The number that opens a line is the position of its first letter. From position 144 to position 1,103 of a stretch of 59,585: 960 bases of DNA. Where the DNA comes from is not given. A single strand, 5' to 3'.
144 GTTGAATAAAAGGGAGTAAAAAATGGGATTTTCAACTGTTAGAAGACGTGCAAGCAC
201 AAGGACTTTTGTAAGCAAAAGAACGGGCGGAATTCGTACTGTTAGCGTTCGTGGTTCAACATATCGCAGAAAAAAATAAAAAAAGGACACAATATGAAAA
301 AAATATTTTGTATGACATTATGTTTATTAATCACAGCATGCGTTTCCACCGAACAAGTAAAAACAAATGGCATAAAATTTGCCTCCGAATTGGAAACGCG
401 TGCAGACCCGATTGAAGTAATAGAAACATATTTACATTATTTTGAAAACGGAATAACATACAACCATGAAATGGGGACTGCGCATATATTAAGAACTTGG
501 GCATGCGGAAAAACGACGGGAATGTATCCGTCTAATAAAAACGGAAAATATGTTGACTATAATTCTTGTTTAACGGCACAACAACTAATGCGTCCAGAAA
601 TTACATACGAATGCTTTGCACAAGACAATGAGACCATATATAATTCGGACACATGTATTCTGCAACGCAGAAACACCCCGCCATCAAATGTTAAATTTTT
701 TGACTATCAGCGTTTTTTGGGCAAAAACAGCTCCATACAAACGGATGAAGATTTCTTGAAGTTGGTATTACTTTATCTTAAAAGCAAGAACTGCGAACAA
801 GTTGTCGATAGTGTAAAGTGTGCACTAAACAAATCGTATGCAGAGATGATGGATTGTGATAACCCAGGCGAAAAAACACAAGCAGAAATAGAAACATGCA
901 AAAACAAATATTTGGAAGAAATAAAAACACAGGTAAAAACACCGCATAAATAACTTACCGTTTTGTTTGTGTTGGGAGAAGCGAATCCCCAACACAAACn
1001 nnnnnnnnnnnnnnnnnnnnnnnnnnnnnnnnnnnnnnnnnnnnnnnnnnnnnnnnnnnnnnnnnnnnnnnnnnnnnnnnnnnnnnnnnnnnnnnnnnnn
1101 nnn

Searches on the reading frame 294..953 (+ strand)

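Call 5: search_protein_families(library=pfam, proteins=[window:294-953:+], max_evalue=0.1)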
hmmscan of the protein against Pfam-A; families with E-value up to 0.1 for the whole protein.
window:294-953:+ (219 aa): 1 family
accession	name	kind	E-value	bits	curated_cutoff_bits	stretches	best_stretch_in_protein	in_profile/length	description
PF05426.18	Alginate_lyase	-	0.069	13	22.2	0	54-98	75-117/275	Alginate lyase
